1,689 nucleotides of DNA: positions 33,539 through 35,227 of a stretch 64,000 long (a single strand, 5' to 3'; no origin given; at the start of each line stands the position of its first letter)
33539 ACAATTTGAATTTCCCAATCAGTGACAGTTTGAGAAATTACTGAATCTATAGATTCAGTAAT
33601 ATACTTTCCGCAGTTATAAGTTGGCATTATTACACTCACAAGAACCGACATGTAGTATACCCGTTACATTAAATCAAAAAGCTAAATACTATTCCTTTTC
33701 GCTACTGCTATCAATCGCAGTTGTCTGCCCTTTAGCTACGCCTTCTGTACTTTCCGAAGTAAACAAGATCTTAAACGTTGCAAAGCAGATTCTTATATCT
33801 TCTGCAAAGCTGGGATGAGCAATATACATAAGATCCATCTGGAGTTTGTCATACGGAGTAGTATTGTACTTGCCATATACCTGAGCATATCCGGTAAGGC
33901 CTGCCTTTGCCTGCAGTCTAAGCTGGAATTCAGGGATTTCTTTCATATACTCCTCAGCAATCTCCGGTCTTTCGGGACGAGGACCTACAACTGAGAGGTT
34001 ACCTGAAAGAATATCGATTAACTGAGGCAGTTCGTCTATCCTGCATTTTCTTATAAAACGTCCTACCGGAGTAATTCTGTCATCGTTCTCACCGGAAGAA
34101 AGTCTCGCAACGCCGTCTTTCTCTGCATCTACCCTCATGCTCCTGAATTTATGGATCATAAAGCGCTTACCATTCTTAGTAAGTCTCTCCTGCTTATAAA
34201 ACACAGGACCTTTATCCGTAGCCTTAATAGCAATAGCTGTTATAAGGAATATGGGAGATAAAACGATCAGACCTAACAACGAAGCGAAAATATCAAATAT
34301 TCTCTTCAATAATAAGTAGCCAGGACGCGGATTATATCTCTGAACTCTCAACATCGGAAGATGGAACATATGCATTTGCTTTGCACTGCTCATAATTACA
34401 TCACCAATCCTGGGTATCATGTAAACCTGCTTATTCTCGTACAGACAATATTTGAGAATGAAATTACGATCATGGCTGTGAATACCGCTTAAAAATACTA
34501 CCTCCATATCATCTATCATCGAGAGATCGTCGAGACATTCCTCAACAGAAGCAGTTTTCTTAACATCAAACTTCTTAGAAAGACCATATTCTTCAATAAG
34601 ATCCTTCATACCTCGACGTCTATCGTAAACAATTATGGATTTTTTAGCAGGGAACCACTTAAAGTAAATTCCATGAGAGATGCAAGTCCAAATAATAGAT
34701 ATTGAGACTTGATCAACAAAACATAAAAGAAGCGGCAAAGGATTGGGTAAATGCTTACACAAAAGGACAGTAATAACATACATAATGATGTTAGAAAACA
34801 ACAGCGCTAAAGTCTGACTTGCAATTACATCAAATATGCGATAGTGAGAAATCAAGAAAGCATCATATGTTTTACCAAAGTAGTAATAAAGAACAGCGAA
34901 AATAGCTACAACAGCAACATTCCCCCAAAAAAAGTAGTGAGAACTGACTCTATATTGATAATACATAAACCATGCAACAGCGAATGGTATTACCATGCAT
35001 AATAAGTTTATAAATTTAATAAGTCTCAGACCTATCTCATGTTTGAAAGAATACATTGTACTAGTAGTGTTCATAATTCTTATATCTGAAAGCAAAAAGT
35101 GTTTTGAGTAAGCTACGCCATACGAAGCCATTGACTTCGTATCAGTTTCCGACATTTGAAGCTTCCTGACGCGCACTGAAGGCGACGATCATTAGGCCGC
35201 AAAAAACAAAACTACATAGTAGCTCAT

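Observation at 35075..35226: Conserved 5' leader of about 150 nt duplicated upstream of both polysaccharide priming units (copy A): candidate novel cis-regulatory RNA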

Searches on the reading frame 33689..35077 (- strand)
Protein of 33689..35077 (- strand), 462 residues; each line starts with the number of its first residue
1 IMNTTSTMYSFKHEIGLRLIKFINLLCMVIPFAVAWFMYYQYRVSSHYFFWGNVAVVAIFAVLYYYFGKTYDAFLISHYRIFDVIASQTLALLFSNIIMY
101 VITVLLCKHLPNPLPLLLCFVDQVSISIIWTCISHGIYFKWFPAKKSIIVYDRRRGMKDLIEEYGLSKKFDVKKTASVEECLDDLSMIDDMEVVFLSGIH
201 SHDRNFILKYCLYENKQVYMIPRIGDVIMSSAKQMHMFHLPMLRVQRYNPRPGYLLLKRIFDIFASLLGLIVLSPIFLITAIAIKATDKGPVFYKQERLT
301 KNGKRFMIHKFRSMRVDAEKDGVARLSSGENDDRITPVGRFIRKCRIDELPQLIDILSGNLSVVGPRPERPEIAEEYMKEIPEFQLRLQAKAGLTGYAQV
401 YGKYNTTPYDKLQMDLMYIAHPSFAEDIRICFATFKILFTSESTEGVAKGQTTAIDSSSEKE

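Call 8: search_protein_families(library=pfam, proteins=[window:33689-35077:-])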
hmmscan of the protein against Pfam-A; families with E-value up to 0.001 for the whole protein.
window:33689-35077:- (462 aa): 1 family
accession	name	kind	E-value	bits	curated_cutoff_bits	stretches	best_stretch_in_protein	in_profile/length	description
PF02397.22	Bac_transf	-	4.4e-64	215.7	27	1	258-439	1-178/179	Bacterial sugar transferase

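Call 17: find_homologous_proteins(query=window:33689-35077:-, max_evalue=1e-60)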
Query window:33689-35077:- (462 aa): 7995 proteins with E <= 1e-60 among 8000 candidates; the best 120 are listed.
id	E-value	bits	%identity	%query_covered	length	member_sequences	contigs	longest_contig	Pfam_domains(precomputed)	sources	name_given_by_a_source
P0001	0.0e+0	1044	99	100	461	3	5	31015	PF02397.23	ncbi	-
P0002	2.1e-288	974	92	99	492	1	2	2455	PF02397.23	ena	-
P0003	2.6e-282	954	89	100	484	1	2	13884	PF02397.23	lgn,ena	-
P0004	4.3e-282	954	88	100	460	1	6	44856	PF02397.23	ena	-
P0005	1.5e-280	948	89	98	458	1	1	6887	PF02397.23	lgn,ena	-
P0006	2.5e-280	948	89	99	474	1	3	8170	PF02397.23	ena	-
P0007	4.9e-280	947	89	99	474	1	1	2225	PF02397.23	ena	-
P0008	5.0e-280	947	89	99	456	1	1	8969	PF02397.23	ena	-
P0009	5.3e-280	947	89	100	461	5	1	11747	PF02397.23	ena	-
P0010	6.2e-280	946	89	99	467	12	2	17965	PF02397.23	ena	-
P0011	6.6e-280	946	88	100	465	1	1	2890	PF02397.23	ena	-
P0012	1.8e-279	945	88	100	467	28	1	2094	PF02397.23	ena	-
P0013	2.1e-279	945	89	99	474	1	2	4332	PF02397.23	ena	-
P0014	2.8e-279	944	89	99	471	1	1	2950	PF02397.23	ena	-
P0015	2.9e-279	944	89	100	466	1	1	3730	PF02397.23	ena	-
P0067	9.4e-265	896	83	100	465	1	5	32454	PF02397.23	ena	-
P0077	7.4e-257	870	86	94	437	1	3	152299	PF02397.23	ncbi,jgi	jgi:lipopolysaccharide/colanic/teichoic acid biosynthesis glycosyltransferase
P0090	1.4e-250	850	80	98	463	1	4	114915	PF02397.23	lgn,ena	-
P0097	9.9e-249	844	79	98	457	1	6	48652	PF02397.23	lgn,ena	-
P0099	5.7e-248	841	79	98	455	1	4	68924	PF02397.23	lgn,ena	-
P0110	1.1e-242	824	77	98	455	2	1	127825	PF02397.23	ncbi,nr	ncbi:MAG: sugar transferase [Saccharofermentans sp.]|nr:sugar transferase [Saccharofermentans sp.]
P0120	1.3e-237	807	74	100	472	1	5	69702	PF02397.23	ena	-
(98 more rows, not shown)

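Call 18: find_encoding_contigs(protein=P0001, flank=10000, max_places=3)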
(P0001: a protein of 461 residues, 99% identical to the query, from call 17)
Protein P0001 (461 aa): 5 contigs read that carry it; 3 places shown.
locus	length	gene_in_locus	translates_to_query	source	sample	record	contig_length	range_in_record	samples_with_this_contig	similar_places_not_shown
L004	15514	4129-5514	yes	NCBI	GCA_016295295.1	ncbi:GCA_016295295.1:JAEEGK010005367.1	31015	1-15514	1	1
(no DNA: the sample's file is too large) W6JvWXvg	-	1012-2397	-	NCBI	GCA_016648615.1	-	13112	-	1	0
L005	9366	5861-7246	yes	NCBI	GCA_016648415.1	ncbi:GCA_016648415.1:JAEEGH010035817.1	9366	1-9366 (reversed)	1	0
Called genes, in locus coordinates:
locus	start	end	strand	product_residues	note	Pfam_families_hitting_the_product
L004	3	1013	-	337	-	?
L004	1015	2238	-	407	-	PF02737:3HCDH_N (faint), PF03721:UDPG_MGDP_dh_N, PF00984:UDPG_MGDP_dh, PF03720:UDPG_MGDP_dh_C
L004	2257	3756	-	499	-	PF01381:HTH_3, PF12844:HTH_19 (weak), PF13443:HTH_26, PF02737:3HCDH_N, PF03721:UDPG_MGDP_dh_N, PF00984:UDPG_MGDP_dh, PF03720:UDPG_MGDP_dh_C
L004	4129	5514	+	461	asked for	PF02397:Bac_transf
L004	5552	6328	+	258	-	PF00535:Glycos_transf_2, PF10111:Glyco_tranf_2_2, PF13641:Glyco_tranf_2_3 (weak)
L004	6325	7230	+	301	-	PF01531:Glyco_transf_11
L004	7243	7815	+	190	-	PF25084:LbH_EIF2B (faint), PF00132:Hexapep (weak), PF25087:GMPPB_C (faint), PF00132:Hexapep, PF14602:Hexapep_2 (weak)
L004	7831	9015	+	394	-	PF00534:Glycos_transf_1, PF13692:Glyco_trans_1_4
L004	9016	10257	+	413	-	PF04932:Wzy_C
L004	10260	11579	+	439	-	PF03721:UDPG_MGDP_dh_N, PF00984:UDPG_MGDP_dh, PF03720:UDPG_MGDP_dh_C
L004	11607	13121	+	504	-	PF03023:MurJ, PF01554:MatE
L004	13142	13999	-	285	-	PF02522:Antibiotic_NAT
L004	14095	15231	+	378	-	PF14907:NTP_transf_5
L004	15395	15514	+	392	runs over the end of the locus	PF00106:adh_short, PF13561:adh_short_C2 (weak), PF01467:CTP_transf_like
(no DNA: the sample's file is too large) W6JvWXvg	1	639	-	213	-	?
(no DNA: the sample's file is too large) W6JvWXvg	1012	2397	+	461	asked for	PF02397:Bac_transf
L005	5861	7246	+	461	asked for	PF02397:Bac_transf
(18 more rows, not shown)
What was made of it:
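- Checked: The 99%-identical homolog is called from that ATG as 461 aa (calls 17, 18).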

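Call 19: find_encoding_contigs(protein=P0110, flank=3000, max_places=3)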
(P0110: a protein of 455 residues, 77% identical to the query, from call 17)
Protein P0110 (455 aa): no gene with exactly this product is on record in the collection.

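Call 20: find_encoding_contigs(protein=P0120, flank=3000, max_places=5)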
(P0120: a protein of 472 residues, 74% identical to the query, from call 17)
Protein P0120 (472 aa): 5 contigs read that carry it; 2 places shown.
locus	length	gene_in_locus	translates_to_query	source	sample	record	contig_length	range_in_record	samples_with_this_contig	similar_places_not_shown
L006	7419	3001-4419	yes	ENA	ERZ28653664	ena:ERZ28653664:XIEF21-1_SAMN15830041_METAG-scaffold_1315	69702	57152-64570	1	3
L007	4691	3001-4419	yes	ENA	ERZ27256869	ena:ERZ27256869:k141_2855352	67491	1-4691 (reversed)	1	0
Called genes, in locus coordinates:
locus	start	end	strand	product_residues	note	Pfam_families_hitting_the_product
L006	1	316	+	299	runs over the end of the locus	-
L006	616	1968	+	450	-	PF14622:Ribonucleas_3_3, PF00636:Ribonuclease_3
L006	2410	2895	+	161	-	PF04892:VanZ-LLP1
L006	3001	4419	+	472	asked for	PF02397:Bac_transf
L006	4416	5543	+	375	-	PF13477:Glyco_trans_4_2, PF13439:Glyco_transf_4, PF13579:Glyco_trans_4_4, PF00534:Glycos_transf_1, PF13692:Glyco_trans_1_4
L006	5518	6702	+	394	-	PF04464:Glyphos_transf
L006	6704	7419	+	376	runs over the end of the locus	PF13439:Glyco_transf_4, PF00534:Glycos_transf_1, PF13692:Glyco_trans_1_4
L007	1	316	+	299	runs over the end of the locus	-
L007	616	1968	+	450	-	PF14622:Ribonucleas_3_3, PF00636:Ribonuclease_3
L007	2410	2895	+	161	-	PF04892:VanZ-LLP1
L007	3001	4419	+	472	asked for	PF02397:Bac_transf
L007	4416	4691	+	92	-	?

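Call 23: find_encoding_contigs(protein=P0077, flank=2500, max_places=4)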
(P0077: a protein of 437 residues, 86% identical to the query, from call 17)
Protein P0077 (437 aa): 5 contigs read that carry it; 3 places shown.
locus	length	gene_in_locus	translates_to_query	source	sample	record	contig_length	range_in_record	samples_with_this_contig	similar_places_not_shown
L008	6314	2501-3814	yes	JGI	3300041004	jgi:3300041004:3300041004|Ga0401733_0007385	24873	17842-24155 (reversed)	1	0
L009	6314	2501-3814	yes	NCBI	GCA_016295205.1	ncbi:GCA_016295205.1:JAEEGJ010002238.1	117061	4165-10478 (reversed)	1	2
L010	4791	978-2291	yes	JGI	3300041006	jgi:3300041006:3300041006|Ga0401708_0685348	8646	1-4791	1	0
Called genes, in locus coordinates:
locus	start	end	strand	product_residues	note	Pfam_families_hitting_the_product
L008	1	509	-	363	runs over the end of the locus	PF01757:Acyl_transf_3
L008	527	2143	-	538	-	PF01381:HTH_3, PF12844:HTH_19, PF13443:HTH_26, PF02737:3HCDH_N (weak), PF03721:UDPG_MGDP_dh_N, PF00984:UDPG_MGDP_dh, PF03720:UDPG_MGDP_dh_C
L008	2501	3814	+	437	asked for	PF02397:Bac_transf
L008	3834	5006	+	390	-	PF04464:Glyphos_transf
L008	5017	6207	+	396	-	PF13439:Glyco_transf_4, PF13579:Glyco_trans_4_4 (weak), PF00534:Glycos_transf_1 (faint), PF13692:Glyco_trans_1_4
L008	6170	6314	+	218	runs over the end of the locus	PF25084:LbH_EIF2B (faint), PF25087:GMPPB_C (faint), PF00132:Hexapep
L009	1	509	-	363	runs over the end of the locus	PF01757:Acyl_transf_3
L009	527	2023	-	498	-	PF01381:HTH_3, PF12844:HTH_19, PF13443:HTH_26, PF02737:3HCDH_N (weak), PF03721:UDPG_MGDP_dh_N, PF00984:UDPG_MGDP_dh, PF03720:UDPG_MGDP_dh_C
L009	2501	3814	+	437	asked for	PF02397:Bac_transf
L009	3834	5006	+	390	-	PF04464:Glyphos_transf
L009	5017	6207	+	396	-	PF13439:Glyco_transf_4, PF13579:Glyco_trans_4_4 (weak), PF00534:Glycos_transf_1 (faint), PF13692:Glyco_trans_1_4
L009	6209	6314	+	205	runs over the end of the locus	PF25087:GMPPB_C (faint), PF25084:LbH_EIF2B (faint), PF00132:Hexapep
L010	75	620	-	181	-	PF01381:HTH_3, PF12844:HTH_19, PF13443:HTH_26, PF03721:UDPG_MGDP_dh_N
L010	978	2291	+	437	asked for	PF02397:Bac_transf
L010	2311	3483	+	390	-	PF04464:Glyphos_transf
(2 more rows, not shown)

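Call 24: find_encoding_contigs(protein=P0090, flank=2500, max_places=4)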
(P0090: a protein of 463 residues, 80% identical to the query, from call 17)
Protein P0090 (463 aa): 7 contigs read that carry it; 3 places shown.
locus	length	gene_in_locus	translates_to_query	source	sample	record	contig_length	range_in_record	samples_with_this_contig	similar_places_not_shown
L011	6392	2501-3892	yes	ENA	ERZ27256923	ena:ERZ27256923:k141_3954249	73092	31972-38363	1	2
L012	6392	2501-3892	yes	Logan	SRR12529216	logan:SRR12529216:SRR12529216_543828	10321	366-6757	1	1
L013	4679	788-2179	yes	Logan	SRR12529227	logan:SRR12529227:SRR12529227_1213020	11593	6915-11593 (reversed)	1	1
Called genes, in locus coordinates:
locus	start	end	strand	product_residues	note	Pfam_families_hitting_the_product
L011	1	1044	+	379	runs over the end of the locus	PF14907:NTP_transf_5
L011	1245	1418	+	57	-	PF01381:HTH_3 (weak)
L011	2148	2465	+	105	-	PF02719:Polysacc_synt_2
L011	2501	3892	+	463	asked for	PF02397:Bac_transf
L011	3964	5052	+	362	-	PF04464:Glyphos_transf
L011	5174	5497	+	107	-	PF00132:Hexapep, PF14602:Hexapep_2 (weak)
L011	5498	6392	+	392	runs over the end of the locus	PF13439:Glyco_transf_4, PF13579:Glyco_trans_4_4, PF00534:Glycos_transf_1, PF13692:Glyco_trans_1_4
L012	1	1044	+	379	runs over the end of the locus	PF14907:NTP_transf_5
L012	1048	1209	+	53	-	-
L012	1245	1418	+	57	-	PF01381:HTH_3 (weak)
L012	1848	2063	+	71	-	-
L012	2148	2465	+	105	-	PF02719:Polysacc_synt_2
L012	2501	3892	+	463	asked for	PF02397:Bac_transf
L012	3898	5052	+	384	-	PF04464:Glyphos_transf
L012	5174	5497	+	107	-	PF00132:Hexapep, PF14602:Hexapep_2 (weak)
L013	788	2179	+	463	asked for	PF02397:Bac_transf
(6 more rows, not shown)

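Call 25: find_encoding_contigs(protein=P0099, flank=2500, max_places=4)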
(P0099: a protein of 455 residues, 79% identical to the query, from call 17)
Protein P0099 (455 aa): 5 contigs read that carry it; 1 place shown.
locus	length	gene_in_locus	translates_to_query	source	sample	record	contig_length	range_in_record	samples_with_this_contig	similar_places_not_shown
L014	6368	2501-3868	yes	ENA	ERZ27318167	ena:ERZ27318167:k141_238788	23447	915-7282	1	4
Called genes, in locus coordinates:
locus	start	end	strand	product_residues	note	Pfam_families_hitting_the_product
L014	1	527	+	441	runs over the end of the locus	PF00155:Aminotran_1_2, PF01041:DegT_DnrJ_EryC1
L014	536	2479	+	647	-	PF13727:CoA_binding_3, PF02254:TrkA_N (faint), PF13460:NAD_binding_10 (faint), PF01073:3Beta_HSD, PF01370:Epimerase, PF02719:Polysacc_synt_2, PF04321:RmlD_sub_bind, PF16363:GDP_Man_Dehyd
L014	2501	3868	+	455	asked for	PF02397:Bac_transf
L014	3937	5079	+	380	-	PF04464:Glyphos_transf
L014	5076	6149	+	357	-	PF01073:3Beta_HSD, PF01370:Epimerase, PF02719:Polysacc_synt_2 (weak), PF16363:GDP_Man_Dehyd, PF07993:NAD_binding_4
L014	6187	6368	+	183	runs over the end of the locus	PF02776:TPP_enzyme_N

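Call 43: find_encoding_contigs(protein=P0067, flank=2500, max_places=10)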
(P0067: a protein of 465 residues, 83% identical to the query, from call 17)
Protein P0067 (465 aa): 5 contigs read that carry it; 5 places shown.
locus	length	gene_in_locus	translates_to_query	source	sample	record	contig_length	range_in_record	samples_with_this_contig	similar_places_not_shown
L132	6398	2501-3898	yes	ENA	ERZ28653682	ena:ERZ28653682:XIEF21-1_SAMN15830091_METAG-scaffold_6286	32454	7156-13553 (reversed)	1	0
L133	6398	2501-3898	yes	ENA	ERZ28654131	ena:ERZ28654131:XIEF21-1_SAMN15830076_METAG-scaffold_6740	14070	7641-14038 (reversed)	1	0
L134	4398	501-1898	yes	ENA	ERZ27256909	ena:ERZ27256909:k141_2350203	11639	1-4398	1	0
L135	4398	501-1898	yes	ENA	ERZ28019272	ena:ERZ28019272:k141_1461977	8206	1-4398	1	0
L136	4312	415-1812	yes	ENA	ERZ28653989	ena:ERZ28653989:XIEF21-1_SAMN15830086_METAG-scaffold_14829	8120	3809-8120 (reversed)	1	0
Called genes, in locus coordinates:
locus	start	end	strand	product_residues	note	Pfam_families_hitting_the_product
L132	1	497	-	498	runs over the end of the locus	PF01381:HTH_3, PF12844:HTH_19 (weak), PF13443:HTH_26 (weak), PF02737:3HCDH_N (faint), PF03721:UDPG_MGDP_dh_N, PF00984:UDPG_MGDP_dh, PF03720:UDPG_MGDP_dh_C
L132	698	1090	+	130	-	-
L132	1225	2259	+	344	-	PF00389:2-Hacid_dh, PF02826:2-Hacid_dh_C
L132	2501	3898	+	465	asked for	PF02397:Bac_transf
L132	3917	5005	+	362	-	PF13439:Glyco_transf_4 (weak), PF13579:Glyco_trans_4_4 (faint), PF00534:Glycos_transf_1, PF13692:Glyco_trans_1_4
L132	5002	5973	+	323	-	PF01073:3Beta_HSD, PF01370:Epimerase, PF02719:Polysacc_synt_2 (weak), PF04321:RmlD_sub_bind, PF16363:GDP_Man_Dehyd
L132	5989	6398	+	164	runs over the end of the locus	PF00132:Hexapep, PF14602:Hexapep_2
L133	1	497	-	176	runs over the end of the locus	?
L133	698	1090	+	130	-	-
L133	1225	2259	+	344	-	PF00389:2-Hacid_dh, PF02826:2-Hacid_dh_C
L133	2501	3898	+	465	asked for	PF02397:Bac_transf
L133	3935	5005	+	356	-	PF13439:Glyco_transf_4 (weak), PF13579:Glyco_trans_4_4 (faint), PF00534:Glycos_transf_1, PF13692:Glyco_trans_1_4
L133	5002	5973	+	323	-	PF01073:3Beta_HSD, PF01370:Epimerase, PF02719:Polysacc_synt_2 (weak), PF04321:RmlD_sub_bind, PF16363:GDP_Man_Dehyd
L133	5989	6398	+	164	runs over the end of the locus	PF00132:Hexapep, PF14602:Hexapep_2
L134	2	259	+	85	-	?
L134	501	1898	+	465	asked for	PF02397:Bac_transf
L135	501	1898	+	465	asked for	PF02397:Bac_transf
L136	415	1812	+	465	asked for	PF02397:Bac_transf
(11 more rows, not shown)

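Call 44: find_encoding_contigs(protein=P0097, flank=2500, max_places=10)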
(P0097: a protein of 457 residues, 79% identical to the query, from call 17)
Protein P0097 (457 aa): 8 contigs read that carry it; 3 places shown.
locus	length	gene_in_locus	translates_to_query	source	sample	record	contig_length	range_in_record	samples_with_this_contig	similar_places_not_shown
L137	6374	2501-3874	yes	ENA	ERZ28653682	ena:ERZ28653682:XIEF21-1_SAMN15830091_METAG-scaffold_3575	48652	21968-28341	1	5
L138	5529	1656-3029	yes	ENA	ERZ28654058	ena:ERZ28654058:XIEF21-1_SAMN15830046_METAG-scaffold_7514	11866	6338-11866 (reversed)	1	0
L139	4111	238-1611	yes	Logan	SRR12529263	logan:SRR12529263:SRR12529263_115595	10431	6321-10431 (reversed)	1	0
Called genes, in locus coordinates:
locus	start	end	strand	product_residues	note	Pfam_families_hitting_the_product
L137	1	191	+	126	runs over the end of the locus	-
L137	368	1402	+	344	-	PF00389:2-Hacid_dh, PF02826:2-Hacid_dh_C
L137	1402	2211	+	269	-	PF03537:Glyco_hydro_114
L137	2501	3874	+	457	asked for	PF02397:Bac_transf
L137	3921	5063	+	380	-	PF13477:Glyco_trans_4_2, PF13439:Glyco_transf_4, PF13579:Glyco_trans_4_4, PF00534:Glycos_transf_1, PF13692:Glyco_trans_1_4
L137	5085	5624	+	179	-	PF00132:Hexapep, PF14602:Hexapep_2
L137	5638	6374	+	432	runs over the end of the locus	-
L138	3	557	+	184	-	?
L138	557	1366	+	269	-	PF03537:Glyco_hydro_114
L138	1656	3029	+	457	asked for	PF02397:Bac_transf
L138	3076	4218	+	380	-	PF13477:Glyco_trans_4_2, PF13439:Glyco_transf_4, PF13579:Glyco_trans_4_4, PF00534:Glycos_transf_1, PF13692:Glyco_trans_1_4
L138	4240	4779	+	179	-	PF00132:Hexapep, PF14602:Hexapep_2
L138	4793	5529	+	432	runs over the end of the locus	-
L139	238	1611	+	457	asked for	PF02397:Bac_transf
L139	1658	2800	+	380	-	PF13477:Glyco_trans_4_2, PF13439:Glyco_transf_4, PF13579:Glyco_trans_4_4, PF00534:Glycos_transf_1, PF13692:Glyco_trans_1_4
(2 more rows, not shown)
